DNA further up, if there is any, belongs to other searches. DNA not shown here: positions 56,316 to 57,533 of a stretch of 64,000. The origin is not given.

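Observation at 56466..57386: Clan-CD (C13/legumain-like) cysteine-peptidase lipoprotein embedded in a bacteriocin locus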

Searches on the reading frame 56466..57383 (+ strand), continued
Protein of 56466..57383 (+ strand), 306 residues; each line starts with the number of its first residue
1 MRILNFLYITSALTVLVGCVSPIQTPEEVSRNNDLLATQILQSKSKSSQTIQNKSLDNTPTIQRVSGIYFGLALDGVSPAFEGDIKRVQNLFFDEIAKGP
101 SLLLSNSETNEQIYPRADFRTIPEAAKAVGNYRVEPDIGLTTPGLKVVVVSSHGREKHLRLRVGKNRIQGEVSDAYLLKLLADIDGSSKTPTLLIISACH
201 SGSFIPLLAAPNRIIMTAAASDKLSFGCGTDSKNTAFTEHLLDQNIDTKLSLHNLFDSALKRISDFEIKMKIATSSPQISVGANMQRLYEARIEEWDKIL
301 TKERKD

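Call 75: search_protein_representatives(protein=window:56466-57383:+)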
Query: 306 residues. Proteins with E-value up to 0.001 (for the whole library): 2037; up to 1e-10: 560; up to 1e-30: 5. The best 150 are listed.
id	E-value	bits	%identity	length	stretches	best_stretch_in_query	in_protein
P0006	8.4e-94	330.4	60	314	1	1-301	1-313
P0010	2.9e-56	207.3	46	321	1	62-300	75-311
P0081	1.2e-52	195.5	40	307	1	15-304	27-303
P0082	4.8e-52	193.5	42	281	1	16-302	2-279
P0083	1.3e-42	162.5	36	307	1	4-300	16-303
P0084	2.7e-29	118.9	39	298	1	68-290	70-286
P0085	1.8e-28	116.1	37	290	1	51-288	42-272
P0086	1.6e-27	113.0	37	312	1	68-298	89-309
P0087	1.2e-25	106.8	37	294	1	60-298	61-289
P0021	1.3e-25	106.8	39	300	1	71-287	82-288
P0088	1.5e-25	106.5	36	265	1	70-297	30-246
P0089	5.1e-25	104.8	37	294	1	69-288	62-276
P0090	6.9e-25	104.4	33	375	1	43-297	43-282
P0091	8.2e-25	104.1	36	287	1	54-288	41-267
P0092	1.2e-24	103.6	34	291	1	48-296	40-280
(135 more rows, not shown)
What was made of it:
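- The wider family is large: 2037 representative clusters at E≤1e-3 (call 75).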

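Call 76: search_dna_similar(query=window:56466-57383:+, collection=plasmids, mode=protein, max_rows=15)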
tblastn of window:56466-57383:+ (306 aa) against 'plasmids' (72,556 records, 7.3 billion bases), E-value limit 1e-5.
Records with a match: 7; places in all: 7; records where one place covers at least 80% of the query: 0.
Best place of each record, by identity: <60% 7.
By first word of the organism name: Acinetobacter 5; Pseudomonas 1; Methylobacterium 1.
By predicted mobility (MOB-suite, as given by PLSDB): non-mobilizable 4; mobilizable 2; conjugative 1.
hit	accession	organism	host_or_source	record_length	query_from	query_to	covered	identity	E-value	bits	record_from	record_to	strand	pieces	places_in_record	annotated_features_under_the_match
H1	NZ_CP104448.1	Acinetobacter baumannii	Homo sapiens,sputum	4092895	66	288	73%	28.2%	4e-19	95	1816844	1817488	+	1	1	none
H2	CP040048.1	Acinetobacter baumannii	Homo sapiens,blood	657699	66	288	73%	28.2%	6e-19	94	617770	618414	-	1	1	peptidase C13 family protein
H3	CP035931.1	Acinetobacter baumannii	Homo sapiens,blood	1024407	66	288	73%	28.2%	6e-19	94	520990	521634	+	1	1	peptidase C13 family protein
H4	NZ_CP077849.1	Acinetobacter baumannii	Homo sapiens,Rectal swab_P28_BU14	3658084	66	288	73%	28.2%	6e-19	94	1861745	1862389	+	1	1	none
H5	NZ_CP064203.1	Acinetobacter baumannii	Homo sapiens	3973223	66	288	73%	28.2%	6e-19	94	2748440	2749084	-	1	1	none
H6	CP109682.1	Pseudomonas aeruginosa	Homo sapiens,whole organism,swab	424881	145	278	44%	34.6%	2e-9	66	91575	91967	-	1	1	peptidase C13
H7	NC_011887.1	Methylobacterium nodulans ORS 2060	-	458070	144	285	46%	31.0%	4e-13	77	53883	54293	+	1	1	C13 family peptidase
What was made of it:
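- Closest known: Abrp, the C13-family peptidase of Acinetobacter baumannii. Same: It is a homologue: the A. baumannii 'peptidase C13 family protein' is 28% identical over 73% of the query (call 76).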

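Call 77: get_annotated_region(hit=H2, flank=5000)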
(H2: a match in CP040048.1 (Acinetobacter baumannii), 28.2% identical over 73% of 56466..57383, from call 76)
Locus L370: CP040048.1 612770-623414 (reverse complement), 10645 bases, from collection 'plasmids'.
description: Acinetobacter baumannii strain VB1190 plasmid unnamed1, complete sequence
organism: Acinetobacter baumannii (NCBI taxid 470)
taxonomy: Bacteria; Pseudomonadota; Gammaproteobacteria; Moraxellales; Moraxellaceae; Acinetobacter; Acinetobacter baumannii
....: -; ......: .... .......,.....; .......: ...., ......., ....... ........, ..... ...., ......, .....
typing (MOB-suite, as given by PLSDB): non-mobilizable
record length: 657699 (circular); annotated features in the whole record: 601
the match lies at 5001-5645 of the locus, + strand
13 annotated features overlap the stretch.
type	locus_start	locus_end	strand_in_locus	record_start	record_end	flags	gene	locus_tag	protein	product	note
CDS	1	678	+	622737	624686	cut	-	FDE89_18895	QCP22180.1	protein FilF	-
CDS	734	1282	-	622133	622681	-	-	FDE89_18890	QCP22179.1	NUDIX hydrolase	-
CDS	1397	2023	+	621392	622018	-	-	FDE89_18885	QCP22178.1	CoA pyrophosphatase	-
CDS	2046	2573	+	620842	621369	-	-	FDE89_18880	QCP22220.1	gamma carbonic anhydrase family protein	-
CDS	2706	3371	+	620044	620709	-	tsaB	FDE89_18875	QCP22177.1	tRNA (adenosine(37)-N6)-threonylcarbamoyltransferase complex dimerization subunit type 1 TsaB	-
CDS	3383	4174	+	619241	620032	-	-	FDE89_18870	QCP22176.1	methyltransferase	-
CDS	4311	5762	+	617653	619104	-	-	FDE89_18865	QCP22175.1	peptidase C13 family protein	-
CDS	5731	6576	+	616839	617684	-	fghA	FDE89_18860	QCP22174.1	S-formylglutathione hydrolase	-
CDS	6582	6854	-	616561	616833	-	-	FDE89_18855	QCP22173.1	DUF2218 domain-containing protein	-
CDS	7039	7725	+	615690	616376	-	-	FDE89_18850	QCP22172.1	ribulose-phosphate 3-epimerase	-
CDS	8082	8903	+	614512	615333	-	-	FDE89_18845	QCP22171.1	HAD family hydrolase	-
CDS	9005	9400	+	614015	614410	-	-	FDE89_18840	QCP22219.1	hypothetical protein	-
CDS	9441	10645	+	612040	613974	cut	-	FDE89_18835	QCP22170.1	copper resistance system multicopper oxidase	-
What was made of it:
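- Closest known: Abrp, the C13-family peptidase of Acinetobacter baumannii. Different: It is a stand-alone gene in a housekeeping neighbourhood with no PCAT or HlyD (call 77).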
